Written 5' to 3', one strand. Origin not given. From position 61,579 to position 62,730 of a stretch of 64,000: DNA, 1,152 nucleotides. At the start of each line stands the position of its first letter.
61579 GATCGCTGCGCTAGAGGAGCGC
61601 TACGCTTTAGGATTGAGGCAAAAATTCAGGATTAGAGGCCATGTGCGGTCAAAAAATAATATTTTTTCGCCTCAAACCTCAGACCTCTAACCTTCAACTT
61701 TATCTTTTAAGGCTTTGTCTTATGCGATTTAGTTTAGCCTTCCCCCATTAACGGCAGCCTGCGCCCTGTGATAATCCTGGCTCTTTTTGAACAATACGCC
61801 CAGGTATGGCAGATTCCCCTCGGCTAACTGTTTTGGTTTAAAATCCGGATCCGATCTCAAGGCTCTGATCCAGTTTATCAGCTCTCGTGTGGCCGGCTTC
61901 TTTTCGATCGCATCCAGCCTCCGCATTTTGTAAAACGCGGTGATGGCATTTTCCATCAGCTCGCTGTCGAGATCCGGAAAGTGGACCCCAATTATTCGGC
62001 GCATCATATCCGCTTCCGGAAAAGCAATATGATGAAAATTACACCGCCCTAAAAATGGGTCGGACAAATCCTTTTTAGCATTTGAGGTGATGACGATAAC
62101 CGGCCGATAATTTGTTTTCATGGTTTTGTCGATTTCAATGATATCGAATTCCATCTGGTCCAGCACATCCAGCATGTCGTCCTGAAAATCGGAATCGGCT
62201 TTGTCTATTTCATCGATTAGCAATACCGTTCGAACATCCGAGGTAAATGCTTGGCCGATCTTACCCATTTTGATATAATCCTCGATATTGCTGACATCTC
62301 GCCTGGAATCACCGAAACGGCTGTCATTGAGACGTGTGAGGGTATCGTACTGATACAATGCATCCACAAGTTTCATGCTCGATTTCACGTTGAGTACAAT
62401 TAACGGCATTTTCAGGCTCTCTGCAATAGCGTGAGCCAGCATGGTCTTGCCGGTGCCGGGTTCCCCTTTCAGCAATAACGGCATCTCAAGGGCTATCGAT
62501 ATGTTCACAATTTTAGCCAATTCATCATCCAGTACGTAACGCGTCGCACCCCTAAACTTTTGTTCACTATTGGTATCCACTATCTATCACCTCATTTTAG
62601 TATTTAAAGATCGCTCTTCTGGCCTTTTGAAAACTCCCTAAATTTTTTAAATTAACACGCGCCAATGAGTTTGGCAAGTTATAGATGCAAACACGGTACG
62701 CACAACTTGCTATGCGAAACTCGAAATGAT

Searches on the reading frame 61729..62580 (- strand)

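Call 93: search_protein_families(library=pfam, proteins=[window:61729-62580:-], max_evalue=0.01)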
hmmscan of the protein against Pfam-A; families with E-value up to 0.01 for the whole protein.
window:61729-62580:- (283 aa): 19 families
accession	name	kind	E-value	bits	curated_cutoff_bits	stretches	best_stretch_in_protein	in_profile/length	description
PF00004.35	AAA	-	8e-15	55.9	21.2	1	35-183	1-126/131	ATPase family associated with various cellular activities (AAA)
PF07728.20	AAA_5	-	1.1e-11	45.3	22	1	34-170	1-125/139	AAA domain (dynein-related subfamily)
PF07724.20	AAA_2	-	3e-10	40.8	27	1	35-169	6-126/166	AAA domain (Cdc48 subfamily)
PF00158.32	Sigma54_activat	-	5.1e-09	36.5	20.2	1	23-171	13-148/168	Sigma-54 interaction domain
PF13401.12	AAA_22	-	6.2e-09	36.7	27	1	35-140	8-104/130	AAA domain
PF01078.27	Mg_chelatase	-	1.6e-05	24.8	20.3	1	22-157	12-147/207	Magnesium chelatase, subunit ChlI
PF07726.17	AAA_3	-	2.7e-05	24.5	27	0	35-60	2-27/131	ATPase family associated with various cellular activities (AAA)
PF13191.12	AAA_16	-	5.4e-05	24.2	32.6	1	34-136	26-152/167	AAA ATPase domain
PF10236.15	DAP3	-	0.00014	21.7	23.1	1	35-82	26-74/311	Mitochondrial ribosomal death-associated protein 3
PF05729.18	NACHT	-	0.00032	21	26.7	0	35-57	3-25/167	NACHT domain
PF05496.18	RuvB_N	-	0.00061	20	27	0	35-60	36-61/159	Holliday junction DNA helicase RuvB P-loop domain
PF24883.2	NPHP3_N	-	0.0011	19.6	24.8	1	35-57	25-47/164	Nephrocystin 3, N-terminal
PF14532.12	Sigma54_activ_2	-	0.0015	19.2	25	0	22-57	15-46/138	Sigma-54 interaction domain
PF20030.5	bpMoxR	-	0.002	17.7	27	1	13-57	12-56/205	MoxR domain in the MoxR-vWA-beta-propeller ternary systems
PF20720.3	nSTAND3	-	0.0027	17.9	27.2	1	35-79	20-64/155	Novel STAND NTPase 3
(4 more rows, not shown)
